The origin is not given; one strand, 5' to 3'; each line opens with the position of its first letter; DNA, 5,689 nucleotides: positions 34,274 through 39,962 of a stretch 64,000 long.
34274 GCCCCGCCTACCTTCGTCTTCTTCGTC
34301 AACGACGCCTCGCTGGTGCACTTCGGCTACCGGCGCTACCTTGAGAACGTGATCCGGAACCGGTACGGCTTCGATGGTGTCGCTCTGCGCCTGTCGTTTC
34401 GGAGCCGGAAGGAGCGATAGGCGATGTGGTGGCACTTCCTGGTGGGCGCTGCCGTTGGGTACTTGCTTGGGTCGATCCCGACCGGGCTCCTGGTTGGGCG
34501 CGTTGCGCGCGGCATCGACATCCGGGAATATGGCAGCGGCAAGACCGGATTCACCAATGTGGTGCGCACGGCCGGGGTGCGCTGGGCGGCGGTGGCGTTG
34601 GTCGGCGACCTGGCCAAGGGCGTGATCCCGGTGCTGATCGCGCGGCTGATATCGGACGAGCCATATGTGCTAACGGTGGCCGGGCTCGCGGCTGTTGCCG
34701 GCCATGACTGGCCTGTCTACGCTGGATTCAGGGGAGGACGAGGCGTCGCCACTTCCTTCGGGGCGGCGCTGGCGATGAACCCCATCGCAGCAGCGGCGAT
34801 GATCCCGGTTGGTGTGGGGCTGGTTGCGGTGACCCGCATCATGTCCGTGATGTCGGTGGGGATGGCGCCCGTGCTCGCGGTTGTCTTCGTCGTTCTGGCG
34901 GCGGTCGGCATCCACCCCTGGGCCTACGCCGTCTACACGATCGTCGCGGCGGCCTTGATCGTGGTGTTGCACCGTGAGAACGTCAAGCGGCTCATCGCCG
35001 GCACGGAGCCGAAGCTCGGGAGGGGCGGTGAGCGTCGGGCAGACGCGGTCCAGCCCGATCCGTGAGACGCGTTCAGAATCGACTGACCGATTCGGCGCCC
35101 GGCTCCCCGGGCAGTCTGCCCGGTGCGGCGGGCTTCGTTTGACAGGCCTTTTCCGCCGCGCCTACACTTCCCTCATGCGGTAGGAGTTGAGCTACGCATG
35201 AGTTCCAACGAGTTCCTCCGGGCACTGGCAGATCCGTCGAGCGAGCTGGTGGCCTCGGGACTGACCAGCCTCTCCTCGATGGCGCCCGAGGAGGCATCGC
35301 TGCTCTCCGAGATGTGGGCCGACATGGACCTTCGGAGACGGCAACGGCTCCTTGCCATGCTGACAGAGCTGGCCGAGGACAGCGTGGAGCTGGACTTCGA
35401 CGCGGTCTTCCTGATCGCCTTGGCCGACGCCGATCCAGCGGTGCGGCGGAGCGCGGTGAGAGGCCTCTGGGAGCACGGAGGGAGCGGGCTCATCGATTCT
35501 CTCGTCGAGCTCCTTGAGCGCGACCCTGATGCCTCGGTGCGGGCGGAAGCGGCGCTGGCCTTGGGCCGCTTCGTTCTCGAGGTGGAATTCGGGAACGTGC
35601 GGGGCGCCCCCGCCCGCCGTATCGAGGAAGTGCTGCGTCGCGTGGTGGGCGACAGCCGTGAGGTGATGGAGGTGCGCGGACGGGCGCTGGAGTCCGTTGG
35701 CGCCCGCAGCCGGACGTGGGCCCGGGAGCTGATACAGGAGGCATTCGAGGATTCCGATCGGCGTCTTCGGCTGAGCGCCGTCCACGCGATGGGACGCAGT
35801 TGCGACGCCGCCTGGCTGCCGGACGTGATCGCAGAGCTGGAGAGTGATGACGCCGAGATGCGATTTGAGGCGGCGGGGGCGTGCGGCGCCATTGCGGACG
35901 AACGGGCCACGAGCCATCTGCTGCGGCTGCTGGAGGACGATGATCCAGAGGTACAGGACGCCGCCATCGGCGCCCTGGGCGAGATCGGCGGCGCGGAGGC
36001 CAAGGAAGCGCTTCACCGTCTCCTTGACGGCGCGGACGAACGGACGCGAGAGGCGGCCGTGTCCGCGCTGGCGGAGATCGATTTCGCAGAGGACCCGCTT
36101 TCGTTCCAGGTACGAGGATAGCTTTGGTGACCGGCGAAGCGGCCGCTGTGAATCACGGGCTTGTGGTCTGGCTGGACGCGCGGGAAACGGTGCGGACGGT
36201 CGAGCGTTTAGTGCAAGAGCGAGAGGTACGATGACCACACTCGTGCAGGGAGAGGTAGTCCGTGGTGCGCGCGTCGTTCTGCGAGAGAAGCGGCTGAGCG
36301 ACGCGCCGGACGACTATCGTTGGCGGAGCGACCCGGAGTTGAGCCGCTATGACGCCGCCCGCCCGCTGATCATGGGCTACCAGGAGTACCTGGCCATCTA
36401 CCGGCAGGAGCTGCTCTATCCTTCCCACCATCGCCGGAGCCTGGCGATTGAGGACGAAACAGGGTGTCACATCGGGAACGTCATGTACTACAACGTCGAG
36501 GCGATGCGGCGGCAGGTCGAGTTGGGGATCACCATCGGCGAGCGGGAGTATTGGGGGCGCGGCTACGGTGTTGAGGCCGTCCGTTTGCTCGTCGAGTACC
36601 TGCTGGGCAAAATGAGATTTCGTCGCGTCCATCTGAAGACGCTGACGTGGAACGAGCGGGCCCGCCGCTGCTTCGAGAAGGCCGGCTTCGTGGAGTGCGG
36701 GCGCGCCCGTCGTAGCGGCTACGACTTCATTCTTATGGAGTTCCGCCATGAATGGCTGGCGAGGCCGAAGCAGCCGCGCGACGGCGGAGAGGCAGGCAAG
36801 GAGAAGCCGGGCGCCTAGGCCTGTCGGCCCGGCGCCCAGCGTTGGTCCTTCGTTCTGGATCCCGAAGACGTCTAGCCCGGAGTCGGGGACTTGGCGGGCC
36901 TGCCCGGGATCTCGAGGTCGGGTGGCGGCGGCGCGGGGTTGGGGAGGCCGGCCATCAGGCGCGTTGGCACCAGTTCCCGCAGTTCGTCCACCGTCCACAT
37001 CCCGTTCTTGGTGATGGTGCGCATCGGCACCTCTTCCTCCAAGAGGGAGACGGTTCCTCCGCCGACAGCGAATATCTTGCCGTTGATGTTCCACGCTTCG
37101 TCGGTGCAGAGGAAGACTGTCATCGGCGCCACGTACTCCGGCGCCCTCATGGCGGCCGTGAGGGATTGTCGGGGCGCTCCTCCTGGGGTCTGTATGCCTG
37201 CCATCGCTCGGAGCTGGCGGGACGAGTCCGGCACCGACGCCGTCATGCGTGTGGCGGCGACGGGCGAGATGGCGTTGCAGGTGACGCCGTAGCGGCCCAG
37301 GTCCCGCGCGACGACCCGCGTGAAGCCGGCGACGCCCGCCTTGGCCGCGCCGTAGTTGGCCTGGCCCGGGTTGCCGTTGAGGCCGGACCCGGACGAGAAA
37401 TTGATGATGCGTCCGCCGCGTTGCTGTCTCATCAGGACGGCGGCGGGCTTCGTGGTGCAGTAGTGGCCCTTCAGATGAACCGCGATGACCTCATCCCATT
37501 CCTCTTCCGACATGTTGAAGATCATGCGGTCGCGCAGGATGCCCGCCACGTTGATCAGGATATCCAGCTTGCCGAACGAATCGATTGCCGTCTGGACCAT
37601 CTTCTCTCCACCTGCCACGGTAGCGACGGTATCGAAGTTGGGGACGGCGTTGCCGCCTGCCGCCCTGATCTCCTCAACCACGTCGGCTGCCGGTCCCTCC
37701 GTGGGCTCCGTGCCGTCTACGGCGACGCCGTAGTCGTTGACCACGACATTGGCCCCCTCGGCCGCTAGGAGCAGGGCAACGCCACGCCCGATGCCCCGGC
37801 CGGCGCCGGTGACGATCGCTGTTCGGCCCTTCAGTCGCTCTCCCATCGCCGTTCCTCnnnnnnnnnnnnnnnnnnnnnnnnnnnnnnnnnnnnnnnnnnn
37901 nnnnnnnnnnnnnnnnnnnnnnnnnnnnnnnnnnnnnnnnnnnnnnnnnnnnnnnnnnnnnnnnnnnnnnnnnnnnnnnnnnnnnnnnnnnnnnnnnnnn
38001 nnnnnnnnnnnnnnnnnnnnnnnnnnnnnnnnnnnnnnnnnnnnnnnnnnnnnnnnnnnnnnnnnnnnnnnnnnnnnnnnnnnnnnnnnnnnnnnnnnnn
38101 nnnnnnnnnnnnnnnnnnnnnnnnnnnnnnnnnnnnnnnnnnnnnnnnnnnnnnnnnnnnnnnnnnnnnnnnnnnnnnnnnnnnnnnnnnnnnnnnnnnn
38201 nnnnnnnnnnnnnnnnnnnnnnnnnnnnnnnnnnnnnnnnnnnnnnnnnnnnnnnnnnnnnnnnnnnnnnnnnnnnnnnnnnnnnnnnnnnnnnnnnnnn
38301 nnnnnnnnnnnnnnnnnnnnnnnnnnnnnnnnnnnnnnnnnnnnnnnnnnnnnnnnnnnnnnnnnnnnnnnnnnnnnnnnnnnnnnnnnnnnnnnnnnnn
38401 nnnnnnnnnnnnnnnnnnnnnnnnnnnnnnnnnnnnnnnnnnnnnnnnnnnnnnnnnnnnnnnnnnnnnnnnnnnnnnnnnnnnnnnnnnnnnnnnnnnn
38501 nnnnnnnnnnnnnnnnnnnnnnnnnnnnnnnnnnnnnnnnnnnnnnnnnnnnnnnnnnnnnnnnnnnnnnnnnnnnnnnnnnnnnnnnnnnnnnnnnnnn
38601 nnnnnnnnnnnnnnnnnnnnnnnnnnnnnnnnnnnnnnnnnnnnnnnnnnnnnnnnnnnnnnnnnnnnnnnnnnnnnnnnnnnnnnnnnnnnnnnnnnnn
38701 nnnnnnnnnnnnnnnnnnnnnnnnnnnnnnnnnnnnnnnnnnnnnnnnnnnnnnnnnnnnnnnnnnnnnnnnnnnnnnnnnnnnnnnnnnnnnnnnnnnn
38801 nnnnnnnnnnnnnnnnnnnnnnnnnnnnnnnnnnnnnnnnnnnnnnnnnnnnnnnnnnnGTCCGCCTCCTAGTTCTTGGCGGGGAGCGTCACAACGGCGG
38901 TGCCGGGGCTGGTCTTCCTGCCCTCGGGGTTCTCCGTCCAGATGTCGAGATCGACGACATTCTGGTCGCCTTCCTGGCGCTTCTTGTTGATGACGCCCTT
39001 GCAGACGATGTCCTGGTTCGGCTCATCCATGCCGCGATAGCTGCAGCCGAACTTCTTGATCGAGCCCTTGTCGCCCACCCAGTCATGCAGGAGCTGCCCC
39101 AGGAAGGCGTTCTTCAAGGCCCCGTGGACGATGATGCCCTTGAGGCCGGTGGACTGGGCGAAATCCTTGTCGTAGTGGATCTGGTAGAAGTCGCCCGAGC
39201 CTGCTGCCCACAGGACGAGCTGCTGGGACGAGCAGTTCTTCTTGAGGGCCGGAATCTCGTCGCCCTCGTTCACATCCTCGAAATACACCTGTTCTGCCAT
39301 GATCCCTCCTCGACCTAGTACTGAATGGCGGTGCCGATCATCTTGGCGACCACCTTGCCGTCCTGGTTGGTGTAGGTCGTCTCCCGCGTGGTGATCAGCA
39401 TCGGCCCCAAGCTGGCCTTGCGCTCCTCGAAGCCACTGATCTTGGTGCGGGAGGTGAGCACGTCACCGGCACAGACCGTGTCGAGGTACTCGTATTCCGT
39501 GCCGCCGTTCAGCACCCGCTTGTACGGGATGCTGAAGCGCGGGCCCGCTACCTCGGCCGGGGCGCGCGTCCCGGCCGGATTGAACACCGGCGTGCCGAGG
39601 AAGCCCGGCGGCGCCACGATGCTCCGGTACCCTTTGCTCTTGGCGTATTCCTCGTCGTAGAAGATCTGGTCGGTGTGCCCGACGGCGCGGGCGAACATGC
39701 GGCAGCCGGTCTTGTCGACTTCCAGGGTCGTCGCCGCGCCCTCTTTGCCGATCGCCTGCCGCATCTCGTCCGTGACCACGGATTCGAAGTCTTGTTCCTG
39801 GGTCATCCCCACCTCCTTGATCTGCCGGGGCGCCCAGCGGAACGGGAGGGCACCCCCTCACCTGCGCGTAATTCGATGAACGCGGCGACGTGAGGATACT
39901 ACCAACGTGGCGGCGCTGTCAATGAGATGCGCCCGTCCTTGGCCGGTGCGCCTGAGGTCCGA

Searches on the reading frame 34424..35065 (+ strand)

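Call 38: search_protein_families(library=pfam, proteins=[window:34424-35065:+], max_evalue=0.0001)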
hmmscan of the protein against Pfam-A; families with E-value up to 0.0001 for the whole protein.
window:34424-35065:+ (213 aa): 1 family
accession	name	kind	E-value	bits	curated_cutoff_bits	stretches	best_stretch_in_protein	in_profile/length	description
PF02660.20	G3P_acyltransf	-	8e-48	163.1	24.1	1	11-190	1-164/164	Glycerol-3-phosphate acyltransferase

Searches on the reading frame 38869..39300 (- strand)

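Call 72: search_protein_families(library=pfam, proteins=[window:38869-39300:-], max_evalue=0.001)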
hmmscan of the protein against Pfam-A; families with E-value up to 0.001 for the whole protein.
window:38869-39300:- (143 aa): 1 family
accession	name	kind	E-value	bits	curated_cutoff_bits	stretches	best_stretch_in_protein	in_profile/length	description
PF01575.25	MaoC_dehydratas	-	4e-14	52.7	27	1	22-115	17-112/123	MaoC like domain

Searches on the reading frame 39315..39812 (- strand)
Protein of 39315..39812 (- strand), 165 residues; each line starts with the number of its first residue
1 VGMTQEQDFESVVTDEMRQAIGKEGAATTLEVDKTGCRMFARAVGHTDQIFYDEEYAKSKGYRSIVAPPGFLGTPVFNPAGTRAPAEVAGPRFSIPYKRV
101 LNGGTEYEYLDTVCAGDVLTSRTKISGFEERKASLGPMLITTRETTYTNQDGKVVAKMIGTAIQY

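Call 72: search_protein_families(library=pfam, proteins=[window:39315-39812:-], max_evalue=0.001)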
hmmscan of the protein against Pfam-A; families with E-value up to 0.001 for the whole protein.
window:39315-39812:- (165 aa): 1 family
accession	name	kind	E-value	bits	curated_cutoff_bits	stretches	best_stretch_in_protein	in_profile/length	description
PF13452.11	FAS1_DH_region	-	1e-30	107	22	1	20-157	2-131/132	FAS1-like, dehydratase domain region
